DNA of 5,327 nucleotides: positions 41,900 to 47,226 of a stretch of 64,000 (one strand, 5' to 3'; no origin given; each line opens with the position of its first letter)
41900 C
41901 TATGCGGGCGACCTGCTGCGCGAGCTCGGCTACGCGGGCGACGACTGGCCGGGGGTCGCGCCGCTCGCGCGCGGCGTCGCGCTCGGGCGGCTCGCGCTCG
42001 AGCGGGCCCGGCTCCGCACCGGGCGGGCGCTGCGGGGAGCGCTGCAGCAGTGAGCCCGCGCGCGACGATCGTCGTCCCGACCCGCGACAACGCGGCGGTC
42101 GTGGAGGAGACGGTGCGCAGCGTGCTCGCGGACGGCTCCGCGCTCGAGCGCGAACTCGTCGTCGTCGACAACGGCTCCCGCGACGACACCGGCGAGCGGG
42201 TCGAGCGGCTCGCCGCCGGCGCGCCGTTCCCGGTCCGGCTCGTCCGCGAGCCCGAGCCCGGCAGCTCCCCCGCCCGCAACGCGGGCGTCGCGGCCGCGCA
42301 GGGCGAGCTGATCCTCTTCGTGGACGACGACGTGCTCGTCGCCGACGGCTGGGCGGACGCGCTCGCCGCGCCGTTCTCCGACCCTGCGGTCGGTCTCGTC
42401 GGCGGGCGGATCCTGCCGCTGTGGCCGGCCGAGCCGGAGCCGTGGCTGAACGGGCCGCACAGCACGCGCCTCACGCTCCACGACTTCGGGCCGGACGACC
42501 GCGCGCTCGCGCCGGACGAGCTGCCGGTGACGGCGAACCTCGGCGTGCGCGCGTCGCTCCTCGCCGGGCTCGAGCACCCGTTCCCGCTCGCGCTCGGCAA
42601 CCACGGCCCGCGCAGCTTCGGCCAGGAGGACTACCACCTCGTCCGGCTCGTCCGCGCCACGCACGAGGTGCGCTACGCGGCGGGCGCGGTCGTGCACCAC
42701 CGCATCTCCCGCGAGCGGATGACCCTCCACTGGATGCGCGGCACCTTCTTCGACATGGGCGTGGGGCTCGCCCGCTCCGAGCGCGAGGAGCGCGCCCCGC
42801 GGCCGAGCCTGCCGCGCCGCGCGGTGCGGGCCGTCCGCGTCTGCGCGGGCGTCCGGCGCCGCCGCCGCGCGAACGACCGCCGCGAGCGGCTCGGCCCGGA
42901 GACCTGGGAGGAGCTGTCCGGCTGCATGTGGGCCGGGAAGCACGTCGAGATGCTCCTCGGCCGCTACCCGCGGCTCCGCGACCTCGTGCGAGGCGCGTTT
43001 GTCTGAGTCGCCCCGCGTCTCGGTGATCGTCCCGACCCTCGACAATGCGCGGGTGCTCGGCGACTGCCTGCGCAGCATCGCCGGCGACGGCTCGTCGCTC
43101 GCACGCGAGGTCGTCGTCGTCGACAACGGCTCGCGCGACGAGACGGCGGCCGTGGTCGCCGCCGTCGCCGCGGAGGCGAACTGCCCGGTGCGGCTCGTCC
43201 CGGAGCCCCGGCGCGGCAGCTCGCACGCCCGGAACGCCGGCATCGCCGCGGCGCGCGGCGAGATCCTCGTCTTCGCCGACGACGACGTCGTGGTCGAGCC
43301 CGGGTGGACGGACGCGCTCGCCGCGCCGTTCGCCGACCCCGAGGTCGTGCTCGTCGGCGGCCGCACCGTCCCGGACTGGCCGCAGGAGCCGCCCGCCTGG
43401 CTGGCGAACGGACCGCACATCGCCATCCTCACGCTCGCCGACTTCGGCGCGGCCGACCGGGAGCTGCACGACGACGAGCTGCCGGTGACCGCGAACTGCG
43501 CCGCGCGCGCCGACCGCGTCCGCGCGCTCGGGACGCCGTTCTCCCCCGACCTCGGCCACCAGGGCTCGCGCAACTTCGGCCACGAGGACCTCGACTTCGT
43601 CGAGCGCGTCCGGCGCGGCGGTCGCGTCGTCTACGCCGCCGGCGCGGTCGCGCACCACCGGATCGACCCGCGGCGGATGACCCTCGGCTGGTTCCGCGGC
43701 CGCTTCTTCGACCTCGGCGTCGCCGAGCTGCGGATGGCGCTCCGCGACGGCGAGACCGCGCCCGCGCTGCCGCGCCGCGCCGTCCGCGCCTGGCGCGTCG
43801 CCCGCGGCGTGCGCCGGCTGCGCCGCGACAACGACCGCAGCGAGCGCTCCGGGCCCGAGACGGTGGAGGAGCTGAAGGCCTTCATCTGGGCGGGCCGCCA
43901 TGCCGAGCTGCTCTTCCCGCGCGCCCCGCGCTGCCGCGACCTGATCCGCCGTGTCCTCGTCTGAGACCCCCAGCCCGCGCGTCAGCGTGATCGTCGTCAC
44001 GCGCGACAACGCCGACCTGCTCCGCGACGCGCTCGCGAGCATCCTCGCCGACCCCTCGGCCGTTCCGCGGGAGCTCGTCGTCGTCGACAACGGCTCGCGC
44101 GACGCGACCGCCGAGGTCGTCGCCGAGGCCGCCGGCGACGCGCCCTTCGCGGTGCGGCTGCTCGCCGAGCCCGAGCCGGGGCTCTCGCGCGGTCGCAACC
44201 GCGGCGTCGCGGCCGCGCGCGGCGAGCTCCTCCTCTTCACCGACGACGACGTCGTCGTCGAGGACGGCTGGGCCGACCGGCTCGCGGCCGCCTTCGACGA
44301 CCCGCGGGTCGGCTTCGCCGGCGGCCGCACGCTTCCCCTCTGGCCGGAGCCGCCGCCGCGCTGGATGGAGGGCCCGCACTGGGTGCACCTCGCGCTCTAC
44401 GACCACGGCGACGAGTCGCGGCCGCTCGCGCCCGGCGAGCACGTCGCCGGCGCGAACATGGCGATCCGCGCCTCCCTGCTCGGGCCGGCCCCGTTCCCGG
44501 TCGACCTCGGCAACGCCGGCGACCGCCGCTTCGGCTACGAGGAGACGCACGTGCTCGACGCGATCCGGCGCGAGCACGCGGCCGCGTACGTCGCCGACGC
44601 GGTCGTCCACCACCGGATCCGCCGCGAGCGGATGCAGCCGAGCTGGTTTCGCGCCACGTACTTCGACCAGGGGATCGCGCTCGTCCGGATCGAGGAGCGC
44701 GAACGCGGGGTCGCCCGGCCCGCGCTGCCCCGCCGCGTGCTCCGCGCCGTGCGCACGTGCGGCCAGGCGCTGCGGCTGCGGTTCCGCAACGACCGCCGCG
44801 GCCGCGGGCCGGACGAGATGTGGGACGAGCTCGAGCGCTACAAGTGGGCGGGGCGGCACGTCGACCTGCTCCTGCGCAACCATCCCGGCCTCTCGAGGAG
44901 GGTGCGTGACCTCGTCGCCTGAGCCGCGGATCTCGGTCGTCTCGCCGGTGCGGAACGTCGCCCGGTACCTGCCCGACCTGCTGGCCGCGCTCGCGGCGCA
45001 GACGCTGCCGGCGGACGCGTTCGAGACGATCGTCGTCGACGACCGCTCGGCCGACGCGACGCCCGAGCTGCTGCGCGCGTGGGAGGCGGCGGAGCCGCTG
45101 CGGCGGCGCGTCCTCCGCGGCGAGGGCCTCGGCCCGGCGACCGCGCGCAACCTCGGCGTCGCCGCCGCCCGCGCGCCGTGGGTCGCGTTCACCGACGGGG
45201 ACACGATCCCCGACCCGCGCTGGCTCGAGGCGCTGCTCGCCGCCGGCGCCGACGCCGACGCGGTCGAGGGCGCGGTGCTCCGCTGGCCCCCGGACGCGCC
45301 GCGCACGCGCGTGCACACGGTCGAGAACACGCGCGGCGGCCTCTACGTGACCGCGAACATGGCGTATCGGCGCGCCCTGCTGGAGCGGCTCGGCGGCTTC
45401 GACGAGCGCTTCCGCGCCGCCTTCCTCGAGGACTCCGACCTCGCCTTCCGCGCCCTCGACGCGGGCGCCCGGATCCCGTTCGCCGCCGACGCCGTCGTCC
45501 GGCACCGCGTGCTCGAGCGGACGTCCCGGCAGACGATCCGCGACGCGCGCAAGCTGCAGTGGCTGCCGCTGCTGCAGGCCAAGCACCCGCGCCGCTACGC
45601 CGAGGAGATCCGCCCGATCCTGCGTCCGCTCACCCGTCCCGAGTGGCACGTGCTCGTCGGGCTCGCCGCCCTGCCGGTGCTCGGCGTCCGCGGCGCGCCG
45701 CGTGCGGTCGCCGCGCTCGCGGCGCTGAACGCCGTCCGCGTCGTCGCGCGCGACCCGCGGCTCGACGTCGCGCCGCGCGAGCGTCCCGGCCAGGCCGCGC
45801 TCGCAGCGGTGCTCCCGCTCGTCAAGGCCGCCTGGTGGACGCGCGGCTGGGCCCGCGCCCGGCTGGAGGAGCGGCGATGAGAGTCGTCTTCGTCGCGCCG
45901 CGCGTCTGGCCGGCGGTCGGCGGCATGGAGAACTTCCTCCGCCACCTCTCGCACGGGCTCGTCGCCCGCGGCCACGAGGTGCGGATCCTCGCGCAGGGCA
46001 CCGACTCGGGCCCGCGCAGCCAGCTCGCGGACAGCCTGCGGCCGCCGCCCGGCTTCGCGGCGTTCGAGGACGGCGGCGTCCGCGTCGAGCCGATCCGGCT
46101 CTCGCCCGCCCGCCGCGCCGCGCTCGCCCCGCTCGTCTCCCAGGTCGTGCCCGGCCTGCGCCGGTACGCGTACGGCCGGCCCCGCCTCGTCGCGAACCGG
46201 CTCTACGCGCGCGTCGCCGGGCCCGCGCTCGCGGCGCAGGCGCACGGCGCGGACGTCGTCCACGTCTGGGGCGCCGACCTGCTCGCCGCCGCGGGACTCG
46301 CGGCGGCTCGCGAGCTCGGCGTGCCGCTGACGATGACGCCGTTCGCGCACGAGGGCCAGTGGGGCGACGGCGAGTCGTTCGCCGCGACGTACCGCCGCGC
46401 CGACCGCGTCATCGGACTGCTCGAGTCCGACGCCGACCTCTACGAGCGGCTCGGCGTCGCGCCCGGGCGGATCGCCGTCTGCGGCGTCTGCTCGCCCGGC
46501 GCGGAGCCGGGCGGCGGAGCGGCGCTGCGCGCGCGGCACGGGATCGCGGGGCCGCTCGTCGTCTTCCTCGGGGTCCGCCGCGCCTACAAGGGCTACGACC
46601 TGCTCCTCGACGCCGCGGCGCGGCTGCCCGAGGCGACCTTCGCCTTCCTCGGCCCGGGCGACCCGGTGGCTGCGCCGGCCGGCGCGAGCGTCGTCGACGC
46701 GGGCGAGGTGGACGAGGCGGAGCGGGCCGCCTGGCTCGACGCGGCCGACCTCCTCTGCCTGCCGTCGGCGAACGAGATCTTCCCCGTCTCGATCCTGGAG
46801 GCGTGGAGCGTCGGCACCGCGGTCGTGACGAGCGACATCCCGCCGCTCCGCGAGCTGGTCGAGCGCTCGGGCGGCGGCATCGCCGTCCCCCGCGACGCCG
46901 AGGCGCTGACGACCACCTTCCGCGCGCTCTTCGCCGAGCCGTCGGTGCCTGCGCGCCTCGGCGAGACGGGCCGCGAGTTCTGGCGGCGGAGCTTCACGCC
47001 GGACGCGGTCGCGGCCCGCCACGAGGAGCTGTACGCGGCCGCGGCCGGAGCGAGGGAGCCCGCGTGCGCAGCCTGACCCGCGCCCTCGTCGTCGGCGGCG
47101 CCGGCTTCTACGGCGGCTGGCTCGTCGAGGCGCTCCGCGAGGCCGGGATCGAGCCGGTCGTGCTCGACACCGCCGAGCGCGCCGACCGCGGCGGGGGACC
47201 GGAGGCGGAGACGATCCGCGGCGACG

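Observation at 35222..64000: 24-kb one-strand glycan-assembly locus plus an adjacent giant surface protein: candidate protein (S-layer/adhesin) glycosylation system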

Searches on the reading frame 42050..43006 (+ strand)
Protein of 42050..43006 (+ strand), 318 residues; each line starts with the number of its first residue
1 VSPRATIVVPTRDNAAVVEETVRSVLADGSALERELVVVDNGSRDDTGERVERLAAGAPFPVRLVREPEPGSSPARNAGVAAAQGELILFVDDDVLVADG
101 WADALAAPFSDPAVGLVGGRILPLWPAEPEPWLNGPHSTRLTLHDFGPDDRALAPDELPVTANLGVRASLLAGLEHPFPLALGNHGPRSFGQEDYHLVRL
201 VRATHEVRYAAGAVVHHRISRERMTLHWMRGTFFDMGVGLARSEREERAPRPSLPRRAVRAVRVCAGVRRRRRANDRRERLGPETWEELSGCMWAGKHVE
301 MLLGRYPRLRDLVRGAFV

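Call 7: search_protein_families(library=pfam, proteins=[window:42050-43006:+], max_evalue=0.01)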
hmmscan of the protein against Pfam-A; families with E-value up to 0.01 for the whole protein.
window:42050-43006:+ (318 aa): 4 families
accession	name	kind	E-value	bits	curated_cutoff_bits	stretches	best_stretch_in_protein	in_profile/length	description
PF00535.33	Glycos_transf_2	-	2e-24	86.9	23.3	1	6-121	1-116/168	Glycosyl transferase family 2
PF13641.12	Glyco_tranf_2_3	-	1.8e-14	54.8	27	1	3-217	1-211/230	Glycosyltransferase like family 2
PF10111.15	Glyco_tranf_2_2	-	3.7e-05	23.8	27.3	1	7-98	2-95/276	Glycosyltransferase like family 2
PF13506.12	Glyco_transf_21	-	0.0017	18.3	21.7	1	78-118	24-64/174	Glycosyl transferase family 21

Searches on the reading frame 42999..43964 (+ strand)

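Call 7: search_protein_families(library=pfam, proteins=[window:42999-43964:+], max_evalue=0.01)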
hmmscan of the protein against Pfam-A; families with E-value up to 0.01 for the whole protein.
window:42999-43964:+ (321 aa): 4 families
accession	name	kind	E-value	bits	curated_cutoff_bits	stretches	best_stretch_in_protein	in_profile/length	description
PF00535.33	Glycos_transf_2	-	8.1e-25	88.1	23.3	1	8-127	1-120/168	Glycosyl transferase family 2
PF13641.12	Glyco_tranf_2_3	-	3e-18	67.1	27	1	5-220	1-211/230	Glycosyltransferase like family 2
PF10111.15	Glyco_tranf_2_2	-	0.00032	20.7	27.3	1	37-99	31-94/276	Glycosyltransferase like family 2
PF13506.12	Glyco_transf_21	-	0.0068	16.3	21.7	0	80-119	24-63/174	Glycosyl transferase family 21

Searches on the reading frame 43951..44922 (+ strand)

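Call 7: search_protein_families(library=pfam, proteins=[window:43951-44922:+], max_evalue=0.01)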
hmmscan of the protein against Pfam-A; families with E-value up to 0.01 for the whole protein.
window:43951-44922:+ (323 aa): 3 families
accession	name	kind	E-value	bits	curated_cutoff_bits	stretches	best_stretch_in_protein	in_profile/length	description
PF00535.33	Glycos_transf_2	-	5.9e-23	82.1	23.3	1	12-142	1-131/168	Glycosyl transferase family 2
PF13641.12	Glyco_tranf_2_3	-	2.3e-15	57.7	27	1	9-178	1-172/230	Glycosyltransferase like family 2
PF10111.15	Glyco_tranf_2_2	-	0.00027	21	27.3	1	41-102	31-93/276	Glycosyltransferase like family 2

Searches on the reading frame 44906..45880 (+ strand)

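Call 7: search_protein_families(library=pfam, proteins=[window:44906-45880:+], max_evalue=0.01)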
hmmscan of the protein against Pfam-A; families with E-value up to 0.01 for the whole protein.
window:44906-45880:+ (324 aa): 5 families
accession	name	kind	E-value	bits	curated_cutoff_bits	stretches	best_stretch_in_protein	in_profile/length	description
PF00535.33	Glycos_transf_2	-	3.3e-24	86.1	23.3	1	10-126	1-117/168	Glycosyl transferase family 2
PF13641.12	Glyco_tranf_2_3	-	9.8e-17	62.2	27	1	7-207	1-217/230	Glycosyltransferase like family 2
PF10111.15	Glyco_tranf_2_2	-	7.8e-09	35.8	27.3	1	11-111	2-103/276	Glycosyltransferase like family 2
PF13632.12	Glyco_trans_2_3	-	1.7e-06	28.4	27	1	147-261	72-180/198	Glycosyl transferase family group 2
PF13506.12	Glyco_transf_21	-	0.00025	21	21.7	1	148-219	103-172/174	Glycosyl transferase family 21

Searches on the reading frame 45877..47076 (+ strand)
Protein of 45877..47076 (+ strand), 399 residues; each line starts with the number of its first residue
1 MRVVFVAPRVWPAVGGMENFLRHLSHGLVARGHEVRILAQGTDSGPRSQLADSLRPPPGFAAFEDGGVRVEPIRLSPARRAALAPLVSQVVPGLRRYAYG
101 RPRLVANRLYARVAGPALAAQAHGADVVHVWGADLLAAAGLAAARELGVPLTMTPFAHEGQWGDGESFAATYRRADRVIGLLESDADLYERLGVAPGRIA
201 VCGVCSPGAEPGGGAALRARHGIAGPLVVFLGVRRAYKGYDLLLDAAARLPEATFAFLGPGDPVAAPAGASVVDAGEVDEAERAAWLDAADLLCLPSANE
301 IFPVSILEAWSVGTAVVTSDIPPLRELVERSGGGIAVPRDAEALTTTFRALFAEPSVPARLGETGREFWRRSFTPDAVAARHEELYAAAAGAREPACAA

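Call 8: search_protein_families(library=pfam, proteins=[window:45877-47076:+], max_evalue=0.01)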
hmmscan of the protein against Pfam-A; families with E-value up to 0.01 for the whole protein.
window:45877-47076:+ (399 aa): 6 families
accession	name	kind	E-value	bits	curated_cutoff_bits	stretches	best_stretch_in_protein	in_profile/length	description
PF13692.12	Glyco_trans_1_4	-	3.9e-19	69.7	27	1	226-352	2-140/142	Glycosyl transferases group 1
PF00534.26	Glycos_transf_1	-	1.2e-17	64.4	26.4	1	226-367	16-171/172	Glycosyl transferases group 1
PF13439.12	Glyco_transf_4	-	2.4e-17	63.9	28.5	1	14-201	1-161/170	Glycosyltransferase Family 4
PF13579.12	Glyco_trans_4_4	-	3e-15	57.3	29.7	1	15-202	1-155/158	Glycosyl transferase 4-like domain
PF13524.12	Glyco_trans_1_2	-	4.9e-05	23.8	25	1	242-381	4-141/144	Glycosyl transferase-like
PF20706.3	GT4-conflict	-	0.00072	19.1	26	0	279-320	271-312/385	Family 4 Glycosyltransferase in conflict systems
